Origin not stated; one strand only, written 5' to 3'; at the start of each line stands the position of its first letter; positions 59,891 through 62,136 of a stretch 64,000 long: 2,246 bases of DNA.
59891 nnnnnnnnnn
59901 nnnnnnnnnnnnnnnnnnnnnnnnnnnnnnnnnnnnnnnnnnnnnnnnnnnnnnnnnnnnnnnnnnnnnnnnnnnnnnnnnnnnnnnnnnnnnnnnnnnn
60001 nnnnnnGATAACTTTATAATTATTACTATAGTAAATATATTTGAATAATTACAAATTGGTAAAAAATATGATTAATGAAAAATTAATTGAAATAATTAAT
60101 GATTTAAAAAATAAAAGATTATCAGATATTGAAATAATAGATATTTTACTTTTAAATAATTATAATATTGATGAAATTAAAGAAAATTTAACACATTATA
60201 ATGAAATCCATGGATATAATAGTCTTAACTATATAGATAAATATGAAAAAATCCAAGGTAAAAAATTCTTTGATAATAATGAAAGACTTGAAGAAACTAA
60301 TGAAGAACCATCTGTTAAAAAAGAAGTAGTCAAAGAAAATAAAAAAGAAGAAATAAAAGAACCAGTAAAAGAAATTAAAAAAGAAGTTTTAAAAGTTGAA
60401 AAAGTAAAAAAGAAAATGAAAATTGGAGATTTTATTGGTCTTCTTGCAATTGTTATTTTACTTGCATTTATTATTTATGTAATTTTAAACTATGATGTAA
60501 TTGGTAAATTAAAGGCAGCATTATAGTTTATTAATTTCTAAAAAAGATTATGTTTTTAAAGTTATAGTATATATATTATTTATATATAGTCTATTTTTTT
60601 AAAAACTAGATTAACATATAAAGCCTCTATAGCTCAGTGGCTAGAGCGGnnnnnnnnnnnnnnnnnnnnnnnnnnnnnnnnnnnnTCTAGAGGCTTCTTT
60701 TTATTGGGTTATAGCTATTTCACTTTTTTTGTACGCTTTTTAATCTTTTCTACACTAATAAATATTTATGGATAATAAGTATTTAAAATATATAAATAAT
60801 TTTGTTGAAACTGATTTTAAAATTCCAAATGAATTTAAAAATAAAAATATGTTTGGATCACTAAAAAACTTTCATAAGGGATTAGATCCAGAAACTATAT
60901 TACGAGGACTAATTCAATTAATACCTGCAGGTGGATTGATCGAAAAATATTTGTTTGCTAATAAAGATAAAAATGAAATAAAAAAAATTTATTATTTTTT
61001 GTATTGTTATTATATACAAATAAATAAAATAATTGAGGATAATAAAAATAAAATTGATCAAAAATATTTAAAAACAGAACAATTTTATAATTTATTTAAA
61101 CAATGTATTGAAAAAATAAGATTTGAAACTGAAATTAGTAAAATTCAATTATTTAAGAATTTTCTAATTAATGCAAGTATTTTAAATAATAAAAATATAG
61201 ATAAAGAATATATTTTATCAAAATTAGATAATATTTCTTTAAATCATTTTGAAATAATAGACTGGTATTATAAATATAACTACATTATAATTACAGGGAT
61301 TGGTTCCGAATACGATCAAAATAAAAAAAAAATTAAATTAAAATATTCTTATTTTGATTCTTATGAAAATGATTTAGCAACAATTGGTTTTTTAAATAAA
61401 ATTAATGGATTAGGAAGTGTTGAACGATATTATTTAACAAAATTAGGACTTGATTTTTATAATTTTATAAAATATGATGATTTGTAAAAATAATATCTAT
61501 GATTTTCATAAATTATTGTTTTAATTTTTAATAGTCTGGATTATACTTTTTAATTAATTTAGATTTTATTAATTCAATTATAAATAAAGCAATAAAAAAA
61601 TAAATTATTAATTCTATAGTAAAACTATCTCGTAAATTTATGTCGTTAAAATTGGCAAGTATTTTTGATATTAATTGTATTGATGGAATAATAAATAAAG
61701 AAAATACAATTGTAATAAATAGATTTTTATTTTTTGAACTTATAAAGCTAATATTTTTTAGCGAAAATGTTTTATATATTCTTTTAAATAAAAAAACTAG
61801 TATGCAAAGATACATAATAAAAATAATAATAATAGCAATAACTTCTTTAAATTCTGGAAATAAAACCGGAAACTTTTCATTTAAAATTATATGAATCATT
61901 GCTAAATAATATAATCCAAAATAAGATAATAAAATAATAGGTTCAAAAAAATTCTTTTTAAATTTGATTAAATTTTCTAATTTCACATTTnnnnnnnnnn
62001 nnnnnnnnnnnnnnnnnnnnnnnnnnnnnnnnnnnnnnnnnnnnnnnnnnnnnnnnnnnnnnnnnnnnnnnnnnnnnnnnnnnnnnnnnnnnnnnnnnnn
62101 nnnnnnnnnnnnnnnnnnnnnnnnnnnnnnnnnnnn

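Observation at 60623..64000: Stand-alone Cas1 with C-terminal HTH next to tRNA-Thr; no Cas2 or CRISPR array in 64 kb (casposase or Cas1-solo candidate)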

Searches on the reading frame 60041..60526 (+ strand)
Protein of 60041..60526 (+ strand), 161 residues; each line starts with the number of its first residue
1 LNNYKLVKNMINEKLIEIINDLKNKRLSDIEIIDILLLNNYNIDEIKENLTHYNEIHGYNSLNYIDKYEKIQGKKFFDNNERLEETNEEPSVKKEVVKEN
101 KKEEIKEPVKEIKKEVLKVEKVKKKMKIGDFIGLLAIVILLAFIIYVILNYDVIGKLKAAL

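Call 4: search_protein_families(library=pfam, proteins=[window:60041-60526:+], max_evalue=0.1)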
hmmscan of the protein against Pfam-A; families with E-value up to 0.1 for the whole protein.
window:60041-60526:+ (161 aa): 2 families
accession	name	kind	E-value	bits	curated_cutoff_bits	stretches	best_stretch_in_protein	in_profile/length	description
PF20990.2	DUF2207_C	-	0.035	14.2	33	1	66-151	71-160/247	Predicted membrane protein (DUF2207) C-terminal domain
PF22273.1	DUF6956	-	0.069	13.7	27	0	14-58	33-77/80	Domain of unknown function (DUF6956)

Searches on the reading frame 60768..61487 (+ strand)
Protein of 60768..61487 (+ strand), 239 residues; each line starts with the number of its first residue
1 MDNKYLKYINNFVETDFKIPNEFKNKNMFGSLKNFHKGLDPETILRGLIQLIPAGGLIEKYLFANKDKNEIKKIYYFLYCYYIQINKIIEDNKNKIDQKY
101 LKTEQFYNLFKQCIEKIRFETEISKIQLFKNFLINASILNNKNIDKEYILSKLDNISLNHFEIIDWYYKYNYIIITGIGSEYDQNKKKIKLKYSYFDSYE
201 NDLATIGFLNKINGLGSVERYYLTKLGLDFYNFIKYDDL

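Call 4: search_protein_families(library=pfam, proteins=[window:60768-61487:+], max_evalue=0.1)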
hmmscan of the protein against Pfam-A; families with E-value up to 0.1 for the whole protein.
window:60768-61487:+ (239 aa): 0 families

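Call 5: search_protein_families(library=ncbifam, proteins=[window:60768-61487:+], max_evalue=0.1)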
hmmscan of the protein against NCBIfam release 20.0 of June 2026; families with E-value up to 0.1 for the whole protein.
window:60768-61487:+ (239 aa): 0 families

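Call 65: search_protein_families(library=padloc, proteins=[window:60768-61487:+], max_evalue=0.05)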
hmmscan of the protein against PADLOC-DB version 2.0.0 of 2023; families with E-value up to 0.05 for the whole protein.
window:60768-61487:+ (239 aa): 0 families

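Call 66: search_protein_families(library=phrogs, proteins=[window:60768-61487:+], max_evalue=0.05)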
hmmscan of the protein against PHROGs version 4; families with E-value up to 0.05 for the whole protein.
window:60768-61487:+ (239 aa): 1 family
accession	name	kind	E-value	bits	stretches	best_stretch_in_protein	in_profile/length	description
phrog_7526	-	unknown function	0.017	16.3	1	11-77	17-83/92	-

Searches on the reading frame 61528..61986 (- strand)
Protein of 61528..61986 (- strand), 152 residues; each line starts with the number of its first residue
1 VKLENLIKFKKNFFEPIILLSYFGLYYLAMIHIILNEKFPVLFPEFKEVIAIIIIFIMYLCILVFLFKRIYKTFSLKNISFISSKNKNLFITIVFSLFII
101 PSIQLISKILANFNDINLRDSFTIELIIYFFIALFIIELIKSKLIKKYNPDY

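Call 4: search_protein_families(library=pfam, proteins=[window:61528-61986:-], max_evalue=0.1)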
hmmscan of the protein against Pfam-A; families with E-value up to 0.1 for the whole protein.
window:61528-61986:- (152 aa): 0 families

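Call 5: search_protein_families(library=ncbifam, proteins=[window:61528-61986:-], max_evalue=0.1)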
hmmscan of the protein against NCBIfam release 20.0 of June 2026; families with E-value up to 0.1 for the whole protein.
window:61528-61986:- (152 aa): 1 family
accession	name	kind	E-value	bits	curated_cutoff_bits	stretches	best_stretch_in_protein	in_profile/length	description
NF046032.1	TransRegSlrRBacil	equivalog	0.1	12.7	250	0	69-129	10-69/149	HTH-type transcriptional regulator SlrR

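Call 65: search_protein_families(library=padloc, proteins=[window:61528-61986:-], max_evalue=0.05)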
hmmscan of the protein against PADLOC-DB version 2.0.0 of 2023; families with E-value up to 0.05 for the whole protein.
window:61528-61986:- (152 aa): 0 families

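Call 66: search_protein_families(library=phrogs, proteins=[window:61528-61986:-], max_evalue=0.05)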
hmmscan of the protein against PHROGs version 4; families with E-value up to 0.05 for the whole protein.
window:61528-61986:- (152 aa): 0 families
